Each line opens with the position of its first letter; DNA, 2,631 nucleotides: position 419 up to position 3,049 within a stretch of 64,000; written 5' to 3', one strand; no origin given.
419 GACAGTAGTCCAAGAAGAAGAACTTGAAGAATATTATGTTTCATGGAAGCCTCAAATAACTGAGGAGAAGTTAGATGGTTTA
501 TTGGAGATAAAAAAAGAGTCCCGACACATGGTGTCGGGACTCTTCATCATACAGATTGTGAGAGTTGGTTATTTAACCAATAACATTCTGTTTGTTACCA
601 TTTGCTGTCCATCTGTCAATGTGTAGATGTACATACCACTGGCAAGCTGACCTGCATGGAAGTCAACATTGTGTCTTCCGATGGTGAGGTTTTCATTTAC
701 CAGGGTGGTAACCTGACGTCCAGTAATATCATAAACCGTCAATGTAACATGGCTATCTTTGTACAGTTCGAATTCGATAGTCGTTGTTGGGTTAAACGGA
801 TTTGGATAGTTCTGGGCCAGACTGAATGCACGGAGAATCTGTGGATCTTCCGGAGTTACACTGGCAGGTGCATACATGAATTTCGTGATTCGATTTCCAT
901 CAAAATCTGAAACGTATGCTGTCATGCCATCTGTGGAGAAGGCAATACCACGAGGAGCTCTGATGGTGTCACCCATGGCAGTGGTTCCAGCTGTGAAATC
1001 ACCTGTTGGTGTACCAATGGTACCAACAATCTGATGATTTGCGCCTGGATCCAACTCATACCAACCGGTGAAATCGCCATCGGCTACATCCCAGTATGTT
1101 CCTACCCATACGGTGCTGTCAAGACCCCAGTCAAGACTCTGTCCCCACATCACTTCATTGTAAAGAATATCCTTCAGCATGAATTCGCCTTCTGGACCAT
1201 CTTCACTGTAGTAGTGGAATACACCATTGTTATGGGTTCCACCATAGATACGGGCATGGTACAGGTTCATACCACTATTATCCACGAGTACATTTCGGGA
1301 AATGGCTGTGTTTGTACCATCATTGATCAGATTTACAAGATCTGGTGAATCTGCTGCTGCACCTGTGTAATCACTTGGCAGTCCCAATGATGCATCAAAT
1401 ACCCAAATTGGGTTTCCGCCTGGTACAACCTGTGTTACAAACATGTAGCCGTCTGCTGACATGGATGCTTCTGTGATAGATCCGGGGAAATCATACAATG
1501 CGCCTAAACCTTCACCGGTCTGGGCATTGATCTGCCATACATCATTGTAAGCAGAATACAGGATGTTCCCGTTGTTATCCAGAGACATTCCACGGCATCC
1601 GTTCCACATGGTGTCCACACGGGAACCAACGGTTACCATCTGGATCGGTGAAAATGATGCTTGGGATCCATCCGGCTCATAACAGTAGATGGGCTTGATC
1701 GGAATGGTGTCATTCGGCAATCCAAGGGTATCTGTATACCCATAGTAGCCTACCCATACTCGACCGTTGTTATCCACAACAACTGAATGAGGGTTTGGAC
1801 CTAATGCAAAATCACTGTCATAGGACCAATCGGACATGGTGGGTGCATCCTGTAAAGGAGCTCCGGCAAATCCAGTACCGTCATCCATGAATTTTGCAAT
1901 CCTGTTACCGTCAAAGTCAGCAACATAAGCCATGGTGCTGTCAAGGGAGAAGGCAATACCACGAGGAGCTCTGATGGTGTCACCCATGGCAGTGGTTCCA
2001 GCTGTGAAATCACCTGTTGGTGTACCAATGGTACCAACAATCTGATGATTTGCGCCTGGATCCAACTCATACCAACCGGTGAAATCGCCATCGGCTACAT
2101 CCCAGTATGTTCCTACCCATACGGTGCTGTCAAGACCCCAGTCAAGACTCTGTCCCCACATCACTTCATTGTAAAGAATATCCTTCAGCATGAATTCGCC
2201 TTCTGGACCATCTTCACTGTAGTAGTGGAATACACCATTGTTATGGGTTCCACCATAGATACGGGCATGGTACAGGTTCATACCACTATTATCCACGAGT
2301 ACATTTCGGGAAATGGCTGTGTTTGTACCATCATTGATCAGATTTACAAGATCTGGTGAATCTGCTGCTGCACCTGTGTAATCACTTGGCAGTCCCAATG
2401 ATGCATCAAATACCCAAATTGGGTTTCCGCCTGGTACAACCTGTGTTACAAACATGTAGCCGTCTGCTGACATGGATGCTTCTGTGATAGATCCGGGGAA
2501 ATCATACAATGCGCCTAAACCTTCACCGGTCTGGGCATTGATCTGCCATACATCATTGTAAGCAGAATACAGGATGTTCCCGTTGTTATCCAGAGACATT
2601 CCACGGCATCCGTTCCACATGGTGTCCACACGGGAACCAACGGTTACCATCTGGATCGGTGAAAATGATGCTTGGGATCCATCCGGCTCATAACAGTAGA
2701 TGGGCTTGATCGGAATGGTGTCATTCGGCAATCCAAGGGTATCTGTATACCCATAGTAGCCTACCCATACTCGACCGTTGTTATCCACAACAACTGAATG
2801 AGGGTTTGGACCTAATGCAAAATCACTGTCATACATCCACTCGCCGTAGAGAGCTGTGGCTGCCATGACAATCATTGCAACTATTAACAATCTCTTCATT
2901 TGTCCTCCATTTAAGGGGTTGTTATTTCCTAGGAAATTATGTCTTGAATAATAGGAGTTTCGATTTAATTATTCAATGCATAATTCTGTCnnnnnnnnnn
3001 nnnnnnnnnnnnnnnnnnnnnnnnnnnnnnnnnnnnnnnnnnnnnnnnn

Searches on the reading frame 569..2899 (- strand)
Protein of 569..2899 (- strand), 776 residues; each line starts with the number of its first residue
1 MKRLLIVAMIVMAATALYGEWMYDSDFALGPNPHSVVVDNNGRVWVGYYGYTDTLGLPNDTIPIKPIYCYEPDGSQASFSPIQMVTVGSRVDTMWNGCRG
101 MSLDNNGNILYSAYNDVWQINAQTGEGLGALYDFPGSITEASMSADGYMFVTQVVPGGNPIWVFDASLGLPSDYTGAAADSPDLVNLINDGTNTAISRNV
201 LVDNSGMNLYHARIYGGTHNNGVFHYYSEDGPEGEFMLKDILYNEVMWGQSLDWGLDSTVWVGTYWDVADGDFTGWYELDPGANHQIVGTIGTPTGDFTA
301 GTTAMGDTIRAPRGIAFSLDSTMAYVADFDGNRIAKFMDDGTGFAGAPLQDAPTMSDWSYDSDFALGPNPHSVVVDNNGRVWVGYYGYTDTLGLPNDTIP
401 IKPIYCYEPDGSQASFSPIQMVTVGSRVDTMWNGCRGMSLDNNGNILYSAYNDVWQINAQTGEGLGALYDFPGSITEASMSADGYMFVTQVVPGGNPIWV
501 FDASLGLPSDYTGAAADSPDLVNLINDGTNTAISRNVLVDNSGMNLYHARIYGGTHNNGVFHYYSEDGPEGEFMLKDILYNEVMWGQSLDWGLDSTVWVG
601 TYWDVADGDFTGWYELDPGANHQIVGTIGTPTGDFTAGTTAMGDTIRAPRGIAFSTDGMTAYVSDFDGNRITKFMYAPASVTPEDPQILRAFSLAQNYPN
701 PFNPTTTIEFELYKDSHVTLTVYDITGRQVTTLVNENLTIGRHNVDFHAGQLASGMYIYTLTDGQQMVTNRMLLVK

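Call 81: search_protein_families(library=pfam, proteins=[window:569-2899:-], max_evalue=0.00001)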
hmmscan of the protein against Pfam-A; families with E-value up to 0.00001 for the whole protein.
window:569-2899:- (776 aa): 3 families
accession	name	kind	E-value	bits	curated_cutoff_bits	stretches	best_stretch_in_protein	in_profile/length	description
PF08450.18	SGL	-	1.3e-10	41.7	26.3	0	261-387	100-203/246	SMP-30/Gluconolactonase/LRE-like region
PF18962.6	Por_Secre_tail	-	3.6e-10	40.4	27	1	698-771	2-72/75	Secretion system C-terminal sorting domain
PF01436.27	NHL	-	1.9e-09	37.5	20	0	32-46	3-17/28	NHL repeat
